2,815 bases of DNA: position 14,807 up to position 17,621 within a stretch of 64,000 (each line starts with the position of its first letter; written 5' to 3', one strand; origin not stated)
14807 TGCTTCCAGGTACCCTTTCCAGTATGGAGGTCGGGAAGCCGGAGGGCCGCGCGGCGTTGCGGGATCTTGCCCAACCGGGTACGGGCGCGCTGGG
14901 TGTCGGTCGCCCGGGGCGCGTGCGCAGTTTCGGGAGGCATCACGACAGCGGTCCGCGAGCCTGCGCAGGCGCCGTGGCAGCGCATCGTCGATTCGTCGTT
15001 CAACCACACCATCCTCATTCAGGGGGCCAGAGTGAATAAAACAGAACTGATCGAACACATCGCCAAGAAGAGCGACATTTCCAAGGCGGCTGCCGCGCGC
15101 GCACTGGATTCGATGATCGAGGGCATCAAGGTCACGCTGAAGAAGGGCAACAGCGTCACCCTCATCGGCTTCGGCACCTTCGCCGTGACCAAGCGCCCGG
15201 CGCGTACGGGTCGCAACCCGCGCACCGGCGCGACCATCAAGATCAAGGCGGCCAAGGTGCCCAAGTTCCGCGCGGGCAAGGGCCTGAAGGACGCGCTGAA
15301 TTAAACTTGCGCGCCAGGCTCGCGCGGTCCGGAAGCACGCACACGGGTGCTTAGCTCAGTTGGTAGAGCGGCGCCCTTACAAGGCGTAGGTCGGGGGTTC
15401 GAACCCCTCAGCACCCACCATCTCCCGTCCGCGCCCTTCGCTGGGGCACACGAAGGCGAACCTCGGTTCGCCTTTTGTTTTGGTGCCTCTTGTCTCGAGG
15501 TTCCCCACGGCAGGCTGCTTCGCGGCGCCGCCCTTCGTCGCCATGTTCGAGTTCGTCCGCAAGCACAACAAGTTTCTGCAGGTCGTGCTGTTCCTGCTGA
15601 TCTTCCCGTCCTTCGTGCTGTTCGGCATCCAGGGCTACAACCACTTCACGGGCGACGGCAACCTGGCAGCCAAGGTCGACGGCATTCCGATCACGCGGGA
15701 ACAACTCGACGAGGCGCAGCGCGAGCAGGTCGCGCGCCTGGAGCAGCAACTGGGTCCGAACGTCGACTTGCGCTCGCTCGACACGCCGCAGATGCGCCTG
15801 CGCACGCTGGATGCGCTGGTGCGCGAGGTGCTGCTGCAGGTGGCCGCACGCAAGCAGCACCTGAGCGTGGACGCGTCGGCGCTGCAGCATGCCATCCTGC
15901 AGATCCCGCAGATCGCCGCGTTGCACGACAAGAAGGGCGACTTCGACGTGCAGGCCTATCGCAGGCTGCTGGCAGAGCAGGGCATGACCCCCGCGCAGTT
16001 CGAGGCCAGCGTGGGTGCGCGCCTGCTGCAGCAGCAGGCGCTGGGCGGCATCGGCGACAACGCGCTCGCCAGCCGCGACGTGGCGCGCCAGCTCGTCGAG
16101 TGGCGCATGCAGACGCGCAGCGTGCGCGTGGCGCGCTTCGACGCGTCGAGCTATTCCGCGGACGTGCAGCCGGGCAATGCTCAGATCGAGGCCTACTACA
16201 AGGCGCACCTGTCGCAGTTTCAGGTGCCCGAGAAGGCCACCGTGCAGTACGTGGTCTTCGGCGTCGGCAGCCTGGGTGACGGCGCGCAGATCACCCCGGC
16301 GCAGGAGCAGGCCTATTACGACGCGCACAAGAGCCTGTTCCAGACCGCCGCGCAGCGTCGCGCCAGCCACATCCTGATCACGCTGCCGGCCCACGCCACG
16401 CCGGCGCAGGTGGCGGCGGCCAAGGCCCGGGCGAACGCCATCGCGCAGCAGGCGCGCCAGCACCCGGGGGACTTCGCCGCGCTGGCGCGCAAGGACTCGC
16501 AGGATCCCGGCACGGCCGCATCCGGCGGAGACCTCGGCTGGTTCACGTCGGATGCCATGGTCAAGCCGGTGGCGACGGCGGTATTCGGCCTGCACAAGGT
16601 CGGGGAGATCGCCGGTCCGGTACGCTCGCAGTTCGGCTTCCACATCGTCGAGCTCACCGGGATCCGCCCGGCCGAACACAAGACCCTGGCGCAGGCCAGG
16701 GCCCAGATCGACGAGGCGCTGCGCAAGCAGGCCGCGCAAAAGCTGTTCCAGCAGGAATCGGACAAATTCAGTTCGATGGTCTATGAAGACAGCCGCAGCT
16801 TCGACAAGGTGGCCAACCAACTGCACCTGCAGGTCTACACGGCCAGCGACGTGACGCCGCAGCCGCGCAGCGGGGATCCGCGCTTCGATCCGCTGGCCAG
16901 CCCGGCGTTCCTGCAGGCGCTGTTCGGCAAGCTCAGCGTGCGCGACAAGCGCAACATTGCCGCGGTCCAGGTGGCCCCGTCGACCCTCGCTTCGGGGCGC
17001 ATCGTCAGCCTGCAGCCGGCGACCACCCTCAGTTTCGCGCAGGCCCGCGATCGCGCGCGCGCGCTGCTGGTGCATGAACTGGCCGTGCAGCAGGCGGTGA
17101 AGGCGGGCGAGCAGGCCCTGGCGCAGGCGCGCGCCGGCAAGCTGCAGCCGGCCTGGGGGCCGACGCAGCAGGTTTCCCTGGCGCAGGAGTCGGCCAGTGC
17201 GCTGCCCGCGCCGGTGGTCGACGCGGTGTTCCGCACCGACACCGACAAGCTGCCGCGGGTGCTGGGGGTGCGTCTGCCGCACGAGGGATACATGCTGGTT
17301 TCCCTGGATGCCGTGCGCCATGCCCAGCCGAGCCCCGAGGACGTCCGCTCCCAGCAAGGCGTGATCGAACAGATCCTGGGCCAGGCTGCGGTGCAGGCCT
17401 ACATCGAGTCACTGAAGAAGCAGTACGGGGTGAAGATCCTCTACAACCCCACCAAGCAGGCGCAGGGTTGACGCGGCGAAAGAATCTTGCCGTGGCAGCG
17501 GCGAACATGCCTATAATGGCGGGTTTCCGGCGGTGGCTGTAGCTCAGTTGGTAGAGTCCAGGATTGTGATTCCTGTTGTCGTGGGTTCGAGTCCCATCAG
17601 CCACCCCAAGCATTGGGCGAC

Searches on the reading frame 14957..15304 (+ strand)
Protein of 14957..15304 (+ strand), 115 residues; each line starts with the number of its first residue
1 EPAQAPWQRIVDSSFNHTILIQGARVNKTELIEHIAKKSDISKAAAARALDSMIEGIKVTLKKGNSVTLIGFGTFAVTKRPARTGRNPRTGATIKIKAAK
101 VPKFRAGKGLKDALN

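Call 47: find_encoding_contigs(protein=window:14957-15304:+, flank=10000, max_places=10)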
Protein window:14957-15304:+ (115 aa): no gene with exactly this product is on record in the collection.

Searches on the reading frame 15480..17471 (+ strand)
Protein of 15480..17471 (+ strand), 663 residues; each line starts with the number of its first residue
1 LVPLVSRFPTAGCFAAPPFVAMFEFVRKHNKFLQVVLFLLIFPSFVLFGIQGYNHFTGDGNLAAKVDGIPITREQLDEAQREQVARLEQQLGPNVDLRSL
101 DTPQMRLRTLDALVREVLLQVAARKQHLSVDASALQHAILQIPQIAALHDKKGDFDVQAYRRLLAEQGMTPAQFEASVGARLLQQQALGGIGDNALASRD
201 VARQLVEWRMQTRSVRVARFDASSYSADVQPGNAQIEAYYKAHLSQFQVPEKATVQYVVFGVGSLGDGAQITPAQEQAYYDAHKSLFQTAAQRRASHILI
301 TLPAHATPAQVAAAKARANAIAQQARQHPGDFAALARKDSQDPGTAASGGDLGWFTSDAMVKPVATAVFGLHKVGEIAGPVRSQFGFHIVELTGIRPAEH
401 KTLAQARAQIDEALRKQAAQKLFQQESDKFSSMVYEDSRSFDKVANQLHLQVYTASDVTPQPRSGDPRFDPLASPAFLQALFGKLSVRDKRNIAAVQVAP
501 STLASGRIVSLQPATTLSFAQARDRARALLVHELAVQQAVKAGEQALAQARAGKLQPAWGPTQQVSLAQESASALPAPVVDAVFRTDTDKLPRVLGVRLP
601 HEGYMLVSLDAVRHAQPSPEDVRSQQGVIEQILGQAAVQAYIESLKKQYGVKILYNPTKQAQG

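Call 8: find_related_loci(query=window:15480-17471:+, collection=genome_contigs, flank=10000)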
Query window:15480-17471:+ (663 aa) in genome_contigs; peptide patterns used: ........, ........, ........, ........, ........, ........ (x = any residue, [..] = any of these).
204 stretches matched a pattern; 123 encode a relative of the query (tblastn E <= 1e-3); the best 80 are kept; 80 distinct loci.
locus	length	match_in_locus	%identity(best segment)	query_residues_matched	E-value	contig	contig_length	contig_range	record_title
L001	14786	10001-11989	76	1-663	0e+0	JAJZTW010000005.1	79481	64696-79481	MAG: Proteobacteria bacterium isolate SKS3.bin93 NODE_428_length_79481_cov_5.226265, whole genome shotgun sequence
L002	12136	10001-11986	77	2-663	0e+0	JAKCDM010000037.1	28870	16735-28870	MAG: Proteobacteria bacterium isolate ZJ1.bin68 NODE_1949_length_28870_cov_20.227499, whole genome shotgun sequence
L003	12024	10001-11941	73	17-663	0e+0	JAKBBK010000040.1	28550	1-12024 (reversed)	MAG: Proteobacteria bacterium isolate ZJ4.bin29 NODE_1860_length_28550_cov_15.872814, whole genome shotgun sequence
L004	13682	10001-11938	73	18-663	0e+0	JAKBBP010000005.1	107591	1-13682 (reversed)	MAG: Proteobacteria bacterium isolate ZJ4.bin40 NODE_133_length_107591_cov_11.353914, whole genome shotgun sequence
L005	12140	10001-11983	70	1-663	0e+0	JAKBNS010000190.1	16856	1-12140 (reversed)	MAG: Proteobacteria bacterium isolate LL3.bin32 NODE_2587_length_16856_cov_2.821209, whole genome shotgun sequence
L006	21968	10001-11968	71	13-663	0e+0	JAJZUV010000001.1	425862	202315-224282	MAG: Proteobacteria bacterium isolate SKS4.bin49 NODE_11_length_425862_cov_4.715203, whole genome shotgun sequence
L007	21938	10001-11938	72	17-663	0e+0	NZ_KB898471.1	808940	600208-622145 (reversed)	Thiomonas sp. FB-6 D466DRAFT_scaffold00001.1, whole genome shotgun sequence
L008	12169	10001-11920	73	22-661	0e+0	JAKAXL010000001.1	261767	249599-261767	MAG: Proteobacteria bacterium isolate YS1.bin24 NODE_15_length_261767_cov_7.071335, whole genome shotgun sequence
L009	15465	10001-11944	69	16-663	0e+0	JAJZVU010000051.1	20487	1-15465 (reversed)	MAG: Proteobacteria bacterium isolate SKS5.bin70 NODE_4553_length_20487_cov_5.160560, whole genome shotgun sequence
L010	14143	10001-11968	67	6-663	0e+0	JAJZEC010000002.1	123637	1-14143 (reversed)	MAG: Proteobacteria bacterium isolate JA6.bin37 NODE_103_length_123637_cov_2.543948, whole genome shotgun sequence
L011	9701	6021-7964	69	16-663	0e+0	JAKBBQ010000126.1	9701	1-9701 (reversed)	MAG: Proteobacteria bacterium isolate ZJ4.bin41 NODE_9468_length_9701_cov_2.292563, whole genome shotgun sequence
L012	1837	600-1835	74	18-429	0e+0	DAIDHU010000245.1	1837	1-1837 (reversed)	MAG TPA_asm: Thiomonas sp. isolate clean350 k141_827889, whole genome shotgun sequence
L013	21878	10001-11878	41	21-649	9e-139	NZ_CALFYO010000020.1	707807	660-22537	MAG: uncultured Piscinibacter sp. isolate SRR6227243_bin.58_CONCOCT_v1.1_MAG ERZ795105.5, whole genome shotgun sequence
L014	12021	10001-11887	39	20-653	1e-135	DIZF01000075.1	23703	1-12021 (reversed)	MAG TPA_asm: Ramlibacter tataouinensis isolate UBA6035 UBA6035_contig_493, whole genome shotgun sequence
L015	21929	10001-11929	41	5-654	1e-131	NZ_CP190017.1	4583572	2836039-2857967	Ramlibacter sp. MMS24-I3-19 chromosome, complete genome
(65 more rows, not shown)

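Call 48: find_encoding_contigs(protein=window:15546-17471:+, flank=10000, max_places=10)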
Protein window:15546-17471:+ (641 aa): no gene with exactly this product is on record in the collection.

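Call 70: search_protein_families(library=pfam, max_evalue=0.001, proteins=[L006:12072-13766:-, L010:12126-13271:-, L007:12920-13213:-, L007:12107-12595:-, L001:12552-12863:-, L001:12860-13198:-])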
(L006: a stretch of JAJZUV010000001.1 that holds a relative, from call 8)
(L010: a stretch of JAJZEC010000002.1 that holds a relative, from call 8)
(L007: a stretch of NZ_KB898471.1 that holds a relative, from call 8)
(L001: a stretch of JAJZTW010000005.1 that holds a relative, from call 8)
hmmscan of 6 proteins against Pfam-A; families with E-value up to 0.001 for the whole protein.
L006:12072-13766:- (564 aa): 3 families
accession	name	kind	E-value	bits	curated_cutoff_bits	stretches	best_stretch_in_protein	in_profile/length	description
PF00239.26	Resolvase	-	4.5e-29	101.9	23.3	1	38-185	1-143/145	Resolvase, N terminal domain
PF13408.12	Zn_ribbon_recom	-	1.1e-16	61.4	25.3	1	336-394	1-57/58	Recombinase zinc beta ribbon domain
PF07508.19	Recombinase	-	5.6e-15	55.9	21.1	1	219-321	2-102/102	Recombinase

L010:12126-13271:- (381 aa): 2 families
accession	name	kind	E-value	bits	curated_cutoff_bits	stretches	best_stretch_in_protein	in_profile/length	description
PF00589.27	Phage_integrase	-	1e-18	68.2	27.1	1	182-353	4-167/172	Phage integrase family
PF12167.14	Arm-DNA-bind_2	-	1e-17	64.3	22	1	6-71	2-63/65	Arm DNA-binding domain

L007:12920-13213:- (97 aa): 1 family
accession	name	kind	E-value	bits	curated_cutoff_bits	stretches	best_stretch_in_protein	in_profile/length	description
PF05973.20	Gp49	-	0.00055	20.4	23.9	1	26-85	13-77/90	Phage derived protein Gp49-like (DUF891)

L007:12107-12595:- (162 aa): 1 family
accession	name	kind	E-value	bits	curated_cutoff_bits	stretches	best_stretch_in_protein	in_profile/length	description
PF14534.12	DUF4440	-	7.8e-18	65.3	25.2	1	44-149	1-107/107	Domain of unknown function (DUF4440)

L001:12552-12863:- (103 aa): 3 families
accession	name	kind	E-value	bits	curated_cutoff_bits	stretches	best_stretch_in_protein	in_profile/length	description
PF13560.12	HTH_31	-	0.00053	20.7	27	1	46-83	8-46/64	Helix-turn-helix domain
PF13413.12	HTH_25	-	0.00075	19.7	24.6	0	46-93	4-51/62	Helix-turn-helix domain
PF01381.28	HTH_3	-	0.00086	19.7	23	0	46-86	3-43/55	Helix-turn-helix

L001:12860-13198:- (112 aa): 1 family
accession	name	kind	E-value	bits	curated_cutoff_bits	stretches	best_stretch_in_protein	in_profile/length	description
PF06296.18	RelE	-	0.00031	21.4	27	1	19-104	18-97/120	RelE toxin of RelE / RelB toxin-antitoxin system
